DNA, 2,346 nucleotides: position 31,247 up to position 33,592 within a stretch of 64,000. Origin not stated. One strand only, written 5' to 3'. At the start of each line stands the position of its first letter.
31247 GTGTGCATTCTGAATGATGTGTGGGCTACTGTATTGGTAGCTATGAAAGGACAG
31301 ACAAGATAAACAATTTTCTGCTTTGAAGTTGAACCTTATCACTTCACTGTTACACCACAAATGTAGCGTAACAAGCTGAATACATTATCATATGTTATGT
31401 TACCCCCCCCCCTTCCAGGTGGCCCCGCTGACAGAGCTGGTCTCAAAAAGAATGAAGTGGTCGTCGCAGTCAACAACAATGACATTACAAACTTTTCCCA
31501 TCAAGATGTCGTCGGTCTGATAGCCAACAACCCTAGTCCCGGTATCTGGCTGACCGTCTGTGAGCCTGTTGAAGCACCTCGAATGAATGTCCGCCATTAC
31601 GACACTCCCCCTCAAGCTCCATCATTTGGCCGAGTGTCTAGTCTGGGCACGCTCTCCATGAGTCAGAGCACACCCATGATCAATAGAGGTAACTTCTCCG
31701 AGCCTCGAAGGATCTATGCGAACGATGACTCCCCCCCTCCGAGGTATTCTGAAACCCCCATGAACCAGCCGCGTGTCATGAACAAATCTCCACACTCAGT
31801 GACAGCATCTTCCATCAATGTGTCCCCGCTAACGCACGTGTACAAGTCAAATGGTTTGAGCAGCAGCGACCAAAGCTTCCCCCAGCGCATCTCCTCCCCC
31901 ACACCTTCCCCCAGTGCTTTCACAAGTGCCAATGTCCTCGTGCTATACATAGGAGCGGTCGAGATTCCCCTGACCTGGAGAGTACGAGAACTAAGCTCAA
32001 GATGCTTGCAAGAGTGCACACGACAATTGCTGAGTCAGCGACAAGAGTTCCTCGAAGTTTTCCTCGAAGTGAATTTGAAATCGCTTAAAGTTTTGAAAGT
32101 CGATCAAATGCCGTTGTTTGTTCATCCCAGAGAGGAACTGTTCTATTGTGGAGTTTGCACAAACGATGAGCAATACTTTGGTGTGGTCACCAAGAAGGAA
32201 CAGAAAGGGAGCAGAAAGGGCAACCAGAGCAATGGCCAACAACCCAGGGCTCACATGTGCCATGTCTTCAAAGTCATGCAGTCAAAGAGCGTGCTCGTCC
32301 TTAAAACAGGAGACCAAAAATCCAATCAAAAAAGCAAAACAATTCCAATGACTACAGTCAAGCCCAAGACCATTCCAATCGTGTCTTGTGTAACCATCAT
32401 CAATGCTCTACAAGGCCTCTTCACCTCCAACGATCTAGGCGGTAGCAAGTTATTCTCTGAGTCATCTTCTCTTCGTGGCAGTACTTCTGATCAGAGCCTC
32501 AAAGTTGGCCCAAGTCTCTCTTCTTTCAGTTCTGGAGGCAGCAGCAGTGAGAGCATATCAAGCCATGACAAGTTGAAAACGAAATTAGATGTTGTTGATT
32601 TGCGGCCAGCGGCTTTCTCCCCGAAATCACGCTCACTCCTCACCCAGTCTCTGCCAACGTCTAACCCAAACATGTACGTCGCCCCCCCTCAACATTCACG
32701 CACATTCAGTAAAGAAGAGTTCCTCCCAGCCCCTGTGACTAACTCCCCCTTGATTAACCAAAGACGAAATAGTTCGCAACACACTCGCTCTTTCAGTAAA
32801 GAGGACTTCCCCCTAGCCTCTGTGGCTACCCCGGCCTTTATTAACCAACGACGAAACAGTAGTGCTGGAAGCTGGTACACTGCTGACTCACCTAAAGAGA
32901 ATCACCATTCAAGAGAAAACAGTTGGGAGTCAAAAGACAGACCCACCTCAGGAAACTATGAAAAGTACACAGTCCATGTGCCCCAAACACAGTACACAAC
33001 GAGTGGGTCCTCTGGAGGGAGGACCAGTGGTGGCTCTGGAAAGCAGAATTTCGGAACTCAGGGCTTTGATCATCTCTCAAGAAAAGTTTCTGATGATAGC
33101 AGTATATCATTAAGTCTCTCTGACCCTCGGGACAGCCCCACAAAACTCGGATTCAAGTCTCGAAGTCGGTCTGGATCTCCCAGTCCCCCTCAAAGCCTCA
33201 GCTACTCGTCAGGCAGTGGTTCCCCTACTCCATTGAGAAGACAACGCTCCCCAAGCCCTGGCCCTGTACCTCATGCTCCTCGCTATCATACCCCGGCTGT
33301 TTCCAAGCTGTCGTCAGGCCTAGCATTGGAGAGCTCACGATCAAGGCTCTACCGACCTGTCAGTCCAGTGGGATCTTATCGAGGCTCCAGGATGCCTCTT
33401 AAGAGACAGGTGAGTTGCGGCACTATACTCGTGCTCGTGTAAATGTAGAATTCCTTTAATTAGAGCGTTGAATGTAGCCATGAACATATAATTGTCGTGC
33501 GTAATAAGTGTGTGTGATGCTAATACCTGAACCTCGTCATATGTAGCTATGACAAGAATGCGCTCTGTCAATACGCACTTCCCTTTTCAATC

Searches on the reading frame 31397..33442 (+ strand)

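Call 28: search_protein_families(library=pfam, proteins=[window:31397-33442:+], max_evalue=0.001)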
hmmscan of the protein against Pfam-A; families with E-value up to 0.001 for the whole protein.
window:31397-33442:+ (681 aa): 2 families
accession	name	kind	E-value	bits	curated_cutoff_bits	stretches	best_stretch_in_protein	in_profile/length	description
PF17820.7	PDZ_6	-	3.5e-08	33.5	27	1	7-54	7-52/54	PDZ domain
PF00595.29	PDZ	-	1.6e-06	28.9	23.2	1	6-45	33-72/81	PDZ domain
